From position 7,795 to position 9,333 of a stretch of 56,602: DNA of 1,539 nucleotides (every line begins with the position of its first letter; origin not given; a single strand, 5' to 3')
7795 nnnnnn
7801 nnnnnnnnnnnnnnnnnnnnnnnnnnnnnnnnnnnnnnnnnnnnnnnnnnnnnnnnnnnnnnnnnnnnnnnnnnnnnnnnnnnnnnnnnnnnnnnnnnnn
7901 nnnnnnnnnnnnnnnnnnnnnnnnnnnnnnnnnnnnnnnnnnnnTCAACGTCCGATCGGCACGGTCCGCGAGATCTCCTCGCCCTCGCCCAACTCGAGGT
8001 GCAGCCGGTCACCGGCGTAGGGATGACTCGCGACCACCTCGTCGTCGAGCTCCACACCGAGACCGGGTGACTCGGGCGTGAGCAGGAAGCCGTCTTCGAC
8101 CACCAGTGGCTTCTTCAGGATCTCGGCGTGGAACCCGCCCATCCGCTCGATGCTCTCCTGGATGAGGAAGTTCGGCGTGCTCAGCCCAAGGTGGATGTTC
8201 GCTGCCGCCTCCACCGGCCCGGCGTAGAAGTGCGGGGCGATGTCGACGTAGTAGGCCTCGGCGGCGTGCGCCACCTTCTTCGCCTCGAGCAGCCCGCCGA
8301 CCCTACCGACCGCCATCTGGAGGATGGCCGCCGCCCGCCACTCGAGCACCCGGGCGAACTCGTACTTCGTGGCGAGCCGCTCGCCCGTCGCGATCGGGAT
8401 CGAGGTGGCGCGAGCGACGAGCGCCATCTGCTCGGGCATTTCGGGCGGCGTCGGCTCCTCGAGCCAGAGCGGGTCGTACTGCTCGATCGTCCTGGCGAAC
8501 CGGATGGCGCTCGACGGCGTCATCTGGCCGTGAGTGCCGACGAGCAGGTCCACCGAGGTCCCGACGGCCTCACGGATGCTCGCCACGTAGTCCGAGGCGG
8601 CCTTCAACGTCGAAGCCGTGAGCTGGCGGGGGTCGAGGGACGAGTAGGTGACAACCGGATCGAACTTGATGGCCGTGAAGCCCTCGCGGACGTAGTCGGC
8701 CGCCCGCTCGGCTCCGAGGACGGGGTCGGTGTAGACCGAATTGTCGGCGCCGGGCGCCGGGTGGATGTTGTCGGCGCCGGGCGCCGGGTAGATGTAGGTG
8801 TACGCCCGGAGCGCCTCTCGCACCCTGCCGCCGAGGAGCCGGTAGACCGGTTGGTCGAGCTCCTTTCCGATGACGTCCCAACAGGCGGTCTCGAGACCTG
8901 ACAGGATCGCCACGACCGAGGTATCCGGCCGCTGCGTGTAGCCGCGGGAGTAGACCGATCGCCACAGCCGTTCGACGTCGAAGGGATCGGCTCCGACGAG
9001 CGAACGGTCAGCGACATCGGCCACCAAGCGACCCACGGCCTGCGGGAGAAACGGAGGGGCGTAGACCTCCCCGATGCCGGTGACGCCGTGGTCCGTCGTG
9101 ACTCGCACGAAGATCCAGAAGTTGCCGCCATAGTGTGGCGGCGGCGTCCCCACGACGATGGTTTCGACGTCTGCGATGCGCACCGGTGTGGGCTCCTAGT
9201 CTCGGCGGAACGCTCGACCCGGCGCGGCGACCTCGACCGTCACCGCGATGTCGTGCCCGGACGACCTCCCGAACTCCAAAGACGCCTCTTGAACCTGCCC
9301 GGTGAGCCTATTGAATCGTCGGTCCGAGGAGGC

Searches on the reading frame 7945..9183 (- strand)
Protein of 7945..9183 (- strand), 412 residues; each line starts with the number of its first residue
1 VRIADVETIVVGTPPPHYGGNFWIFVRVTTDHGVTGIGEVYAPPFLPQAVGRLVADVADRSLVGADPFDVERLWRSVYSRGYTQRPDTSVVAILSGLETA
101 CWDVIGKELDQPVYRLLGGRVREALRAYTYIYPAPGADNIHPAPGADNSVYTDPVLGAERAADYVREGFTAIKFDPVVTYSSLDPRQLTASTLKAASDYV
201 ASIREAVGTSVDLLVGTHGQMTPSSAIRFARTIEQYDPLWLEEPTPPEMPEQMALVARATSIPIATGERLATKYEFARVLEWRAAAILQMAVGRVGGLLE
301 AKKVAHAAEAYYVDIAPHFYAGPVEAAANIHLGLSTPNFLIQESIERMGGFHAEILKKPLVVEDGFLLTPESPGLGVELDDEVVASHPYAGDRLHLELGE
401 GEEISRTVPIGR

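Call 6: search_protein_families(library=pfam, proteins=[window:7945-9183:-], max_evalue=0.00001)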
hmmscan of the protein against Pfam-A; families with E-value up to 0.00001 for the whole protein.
window:7945-9183:- (412 aa): 2 families
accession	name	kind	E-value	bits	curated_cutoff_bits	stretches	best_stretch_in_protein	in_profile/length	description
PF13378.12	MR_MLE_C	-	7.9e-62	209.3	29.4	1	158-382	3-218/219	Enolase C-terminal domain-like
PF02746.21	MR_MLE_N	-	3.4e-12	47.1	22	1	23-118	28-117/117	Mandelate racemase / muconate lactonizing enzyme, N-terminal domain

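Call 15: search_protein_families(library=ncbifam, proteins=[window:7945-9183:-], max_evalue=0.00001)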
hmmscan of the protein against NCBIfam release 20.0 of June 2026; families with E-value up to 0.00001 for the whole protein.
window:7945-9183:- (412 aa): 10 families
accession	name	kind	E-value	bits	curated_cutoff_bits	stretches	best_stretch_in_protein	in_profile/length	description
NF040790.2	glucon_galact_dh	equivalog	7.1e-73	245.7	750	1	2-389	2-371/390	bifunctional D-gluconate/D-galactonate dehydratase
NF010624.0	PRK14017.1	equivalog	3.4e-72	243.7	311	1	22-387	14-360/382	galactonate dehydratase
NF043051.1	ManoateDhtManD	equivalog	4.9e-57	193.6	550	1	1-392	1-388/403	D-mannonate dehydratase ManD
NF011654.0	PRK15072.1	subfamily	2e-55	188.3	430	1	2-394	2-391/404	D-galactonate dehydratase family protein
NF040866.1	AraD_Arch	equivalog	1e-38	133.3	650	1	26-385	37-367/372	arabinonate dehydratase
NF047820.1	TalGalacDh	equivalog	1.1e-33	116.6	500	2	199-383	185-360/371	L-talarate/galactarate dehydratase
NF011968.0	PRK15440.1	equivalog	2.8e-25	89.1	393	2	192-389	191-393/395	L-rhamnonate dehydratase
TIGR02534.1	mucon_cyclo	subfamily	1.5e-22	80.2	334.95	1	190-385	167-363/368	muconate/chloromuconate family cycloisomerase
NF043002.1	HProlDhtase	equivalog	5.7e-19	68.2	500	2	26-131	36-139/366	cis-3-hydroxy-L-proline dehydratase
TIGR03247.1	glucar-dehydr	equivalog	8.4e-07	28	828.7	0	353-386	371-404/441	glucarate dehydratase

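Call 72: search_solved_structures(query=window:7945-9183:-, max_evalue=1e-20)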
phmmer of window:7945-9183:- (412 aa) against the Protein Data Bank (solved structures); distinct sequences matched with E-value up to 1e-20: 73 (the best 60 are shown).
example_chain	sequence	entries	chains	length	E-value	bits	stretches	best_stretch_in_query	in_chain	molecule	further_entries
4e4u_A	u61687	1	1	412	2.2e-141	475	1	1-401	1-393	Mandalate racemase/muconate lactonizing enzyme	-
4e5t_A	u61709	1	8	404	1.4e-138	465.8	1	1-400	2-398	Mandelate racemase / muconate lactonizing enzyme, C-terminal domain protein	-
3t4w_A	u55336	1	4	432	6e-123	414.3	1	1-400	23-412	Mandelate racemase/muconate lactonizing enzyme family protein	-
4j3z_A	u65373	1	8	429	5.7e-116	391.3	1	6-400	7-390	Mandelate racemase/muconate lactonizing enzyme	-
3rcy_A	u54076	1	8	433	1.8e-115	389.7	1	2-401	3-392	Mandelate racemase/muconate lactonizing enzyme-like protein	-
2gl5_A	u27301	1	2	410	1.2e-54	189.4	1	24-386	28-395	putative dehydratase protein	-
2qq6_A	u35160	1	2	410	2.4e-54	188.3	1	34-389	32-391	Mandelate racemase/muconate lactonizing enzyme-like protein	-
4e6m_A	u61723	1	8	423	5.5e-54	187.1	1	24-386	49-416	Putative dehydratase protein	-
2poz_A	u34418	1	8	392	1.8e-53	185.4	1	24-380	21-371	Putative dehydratase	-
2pod_A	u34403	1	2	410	2.2e-52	181.9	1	14-382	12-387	Mandelate racemase / muconate lactonizing enzyme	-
2o56_A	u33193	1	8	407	4.3e-50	174.3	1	24-388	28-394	Putative mandelate racemase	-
3rr1_A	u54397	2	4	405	5.6e-50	173.9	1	23-385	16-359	Putative D-galactonate dehydratase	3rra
2ox4_A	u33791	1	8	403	6.6e-47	163.8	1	2-388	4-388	Putative mandelate racemase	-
4dx3_A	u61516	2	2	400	2.3e-44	155.4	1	24-383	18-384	Mandelate racemase / muconate lactonizing enzyme family protein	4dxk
4jn7_A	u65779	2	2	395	1.3e-41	146.4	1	24-389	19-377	ENOLASE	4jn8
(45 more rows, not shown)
